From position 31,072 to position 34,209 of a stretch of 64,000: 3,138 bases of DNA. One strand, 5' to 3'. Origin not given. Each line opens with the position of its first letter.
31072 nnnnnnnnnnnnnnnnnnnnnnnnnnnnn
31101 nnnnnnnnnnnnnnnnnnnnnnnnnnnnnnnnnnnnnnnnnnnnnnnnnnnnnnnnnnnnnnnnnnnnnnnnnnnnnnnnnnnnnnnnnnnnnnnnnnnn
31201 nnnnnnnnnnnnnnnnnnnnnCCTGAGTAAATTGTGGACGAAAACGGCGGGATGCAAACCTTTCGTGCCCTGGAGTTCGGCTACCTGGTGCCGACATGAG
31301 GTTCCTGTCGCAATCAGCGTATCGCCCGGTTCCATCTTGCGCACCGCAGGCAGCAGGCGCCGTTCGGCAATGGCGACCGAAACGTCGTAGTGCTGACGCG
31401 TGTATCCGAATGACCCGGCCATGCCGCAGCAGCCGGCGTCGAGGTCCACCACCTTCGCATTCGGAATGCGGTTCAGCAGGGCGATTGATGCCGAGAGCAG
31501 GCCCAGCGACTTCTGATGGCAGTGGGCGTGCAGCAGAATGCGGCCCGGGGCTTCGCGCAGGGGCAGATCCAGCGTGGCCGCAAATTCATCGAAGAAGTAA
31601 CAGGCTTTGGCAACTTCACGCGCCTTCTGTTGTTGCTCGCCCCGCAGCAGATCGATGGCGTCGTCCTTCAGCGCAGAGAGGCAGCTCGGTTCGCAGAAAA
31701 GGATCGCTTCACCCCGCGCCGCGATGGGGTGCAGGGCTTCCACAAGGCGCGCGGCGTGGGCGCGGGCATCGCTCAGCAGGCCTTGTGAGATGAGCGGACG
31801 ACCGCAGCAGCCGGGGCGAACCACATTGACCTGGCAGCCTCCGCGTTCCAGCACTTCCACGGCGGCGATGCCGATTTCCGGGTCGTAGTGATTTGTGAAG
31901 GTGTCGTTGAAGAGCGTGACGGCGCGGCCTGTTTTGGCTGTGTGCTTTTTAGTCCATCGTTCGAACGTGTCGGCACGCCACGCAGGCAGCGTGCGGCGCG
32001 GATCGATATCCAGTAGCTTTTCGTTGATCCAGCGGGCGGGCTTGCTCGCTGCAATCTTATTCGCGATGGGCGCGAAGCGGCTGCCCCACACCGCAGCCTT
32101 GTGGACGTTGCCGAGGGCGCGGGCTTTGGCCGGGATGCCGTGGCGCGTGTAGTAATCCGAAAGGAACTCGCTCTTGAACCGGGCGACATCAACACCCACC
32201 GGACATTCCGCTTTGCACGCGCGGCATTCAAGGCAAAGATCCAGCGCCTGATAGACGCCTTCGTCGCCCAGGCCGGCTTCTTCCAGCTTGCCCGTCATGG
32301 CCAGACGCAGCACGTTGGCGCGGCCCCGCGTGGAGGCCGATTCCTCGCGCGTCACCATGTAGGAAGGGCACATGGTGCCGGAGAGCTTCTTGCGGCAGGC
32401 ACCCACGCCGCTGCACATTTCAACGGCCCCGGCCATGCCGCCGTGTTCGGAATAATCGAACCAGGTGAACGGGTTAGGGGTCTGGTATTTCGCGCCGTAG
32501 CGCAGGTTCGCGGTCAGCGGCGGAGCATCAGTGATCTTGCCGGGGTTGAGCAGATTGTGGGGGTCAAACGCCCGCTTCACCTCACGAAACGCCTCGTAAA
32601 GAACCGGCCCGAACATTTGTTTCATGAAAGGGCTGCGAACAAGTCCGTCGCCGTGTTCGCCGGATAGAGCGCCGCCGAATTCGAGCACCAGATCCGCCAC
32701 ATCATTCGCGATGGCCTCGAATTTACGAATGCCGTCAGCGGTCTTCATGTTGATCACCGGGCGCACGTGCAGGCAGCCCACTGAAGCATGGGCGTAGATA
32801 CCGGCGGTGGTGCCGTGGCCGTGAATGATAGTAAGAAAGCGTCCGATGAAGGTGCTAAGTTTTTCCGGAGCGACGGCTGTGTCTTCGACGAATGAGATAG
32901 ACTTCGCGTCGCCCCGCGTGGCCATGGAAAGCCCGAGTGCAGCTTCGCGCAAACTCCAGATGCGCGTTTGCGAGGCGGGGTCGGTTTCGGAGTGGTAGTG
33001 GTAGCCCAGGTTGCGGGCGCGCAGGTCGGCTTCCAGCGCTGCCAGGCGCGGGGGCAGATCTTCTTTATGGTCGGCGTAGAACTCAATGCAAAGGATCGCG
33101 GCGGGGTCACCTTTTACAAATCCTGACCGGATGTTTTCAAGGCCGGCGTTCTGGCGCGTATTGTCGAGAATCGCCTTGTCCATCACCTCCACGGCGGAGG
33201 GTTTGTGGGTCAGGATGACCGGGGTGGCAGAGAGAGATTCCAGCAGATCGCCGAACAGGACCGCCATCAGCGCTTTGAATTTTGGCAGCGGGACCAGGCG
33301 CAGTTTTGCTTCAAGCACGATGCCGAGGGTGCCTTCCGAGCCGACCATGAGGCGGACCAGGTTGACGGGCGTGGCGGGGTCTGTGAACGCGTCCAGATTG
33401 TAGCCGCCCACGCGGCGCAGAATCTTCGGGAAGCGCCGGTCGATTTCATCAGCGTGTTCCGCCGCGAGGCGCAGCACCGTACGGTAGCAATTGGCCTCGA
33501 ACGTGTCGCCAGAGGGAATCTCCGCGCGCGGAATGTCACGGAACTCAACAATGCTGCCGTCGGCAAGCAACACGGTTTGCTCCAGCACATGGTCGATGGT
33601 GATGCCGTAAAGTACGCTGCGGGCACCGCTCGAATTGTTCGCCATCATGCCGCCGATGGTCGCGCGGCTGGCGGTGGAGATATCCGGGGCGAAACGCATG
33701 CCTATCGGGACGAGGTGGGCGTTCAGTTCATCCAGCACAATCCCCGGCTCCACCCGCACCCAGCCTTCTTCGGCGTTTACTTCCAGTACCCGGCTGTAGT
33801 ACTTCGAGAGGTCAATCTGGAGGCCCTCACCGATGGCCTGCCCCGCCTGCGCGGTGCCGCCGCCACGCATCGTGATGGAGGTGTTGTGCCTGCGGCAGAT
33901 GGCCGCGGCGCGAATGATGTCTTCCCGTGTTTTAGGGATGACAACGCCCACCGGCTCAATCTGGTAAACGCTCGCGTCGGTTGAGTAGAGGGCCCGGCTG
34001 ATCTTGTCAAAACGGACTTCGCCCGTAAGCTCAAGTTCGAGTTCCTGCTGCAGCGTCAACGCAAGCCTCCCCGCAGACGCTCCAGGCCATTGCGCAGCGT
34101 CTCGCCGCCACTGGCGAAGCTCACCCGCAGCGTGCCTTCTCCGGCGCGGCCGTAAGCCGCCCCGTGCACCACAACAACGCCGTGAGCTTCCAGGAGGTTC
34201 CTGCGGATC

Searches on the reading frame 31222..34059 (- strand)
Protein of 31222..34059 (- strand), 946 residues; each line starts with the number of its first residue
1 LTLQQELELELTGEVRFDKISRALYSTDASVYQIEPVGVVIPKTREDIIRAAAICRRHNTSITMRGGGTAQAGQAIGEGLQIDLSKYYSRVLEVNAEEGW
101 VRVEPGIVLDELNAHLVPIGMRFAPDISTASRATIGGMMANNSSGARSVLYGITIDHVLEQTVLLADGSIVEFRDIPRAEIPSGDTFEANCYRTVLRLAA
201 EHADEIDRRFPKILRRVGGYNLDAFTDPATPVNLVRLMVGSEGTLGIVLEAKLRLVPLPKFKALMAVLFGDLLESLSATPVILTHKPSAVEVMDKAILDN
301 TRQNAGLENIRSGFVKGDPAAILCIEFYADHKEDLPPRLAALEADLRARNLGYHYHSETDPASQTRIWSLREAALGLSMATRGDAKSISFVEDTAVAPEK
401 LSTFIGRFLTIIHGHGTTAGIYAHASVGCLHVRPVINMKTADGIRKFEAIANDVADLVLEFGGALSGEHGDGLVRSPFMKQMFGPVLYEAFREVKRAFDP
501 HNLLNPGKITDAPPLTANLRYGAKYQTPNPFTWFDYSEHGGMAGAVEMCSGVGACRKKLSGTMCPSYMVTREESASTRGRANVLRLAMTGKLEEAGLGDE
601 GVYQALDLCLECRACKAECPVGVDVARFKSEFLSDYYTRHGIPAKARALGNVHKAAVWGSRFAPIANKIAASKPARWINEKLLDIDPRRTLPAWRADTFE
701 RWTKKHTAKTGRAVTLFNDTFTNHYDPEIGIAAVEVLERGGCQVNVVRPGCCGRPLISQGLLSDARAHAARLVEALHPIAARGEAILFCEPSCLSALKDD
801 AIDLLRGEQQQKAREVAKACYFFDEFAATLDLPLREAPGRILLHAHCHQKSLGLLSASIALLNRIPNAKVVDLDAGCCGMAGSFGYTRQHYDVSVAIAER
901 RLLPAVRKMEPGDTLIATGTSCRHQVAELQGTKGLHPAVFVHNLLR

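Call 69: search_protein_families(library=pfam, proteins=[window:31222-34059:-], max_evalue=0.00001)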
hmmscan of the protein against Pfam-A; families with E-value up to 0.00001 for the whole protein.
window:31222-34059:- (946 aa): 5 families
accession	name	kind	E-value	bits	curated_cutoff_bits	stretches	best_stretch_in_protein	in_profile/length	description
PF02913.24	FAD-oxidase_C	-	3.1e-50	171.6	21.2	1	259-509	2-248/248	FAD linked oxidases, C-terminal domain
PF01565.28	FAD_binding_4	-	4e-35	121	26.4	1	38-173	3-138/139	FAD binding domain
PF13183.11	Fer4_8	-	3.9e-09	37.3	27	1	546-623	2-68/68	4Fe-4S dicluster domain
PF13534.11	Fer4_17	-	3.4e-07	31.2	22.2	1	549-624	2-61/61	4Fe-4S dicluster domain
PF02754.22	CCG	-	6.5e-06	26.6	20.6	0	726-798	14-85/85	Cysteine-rich domain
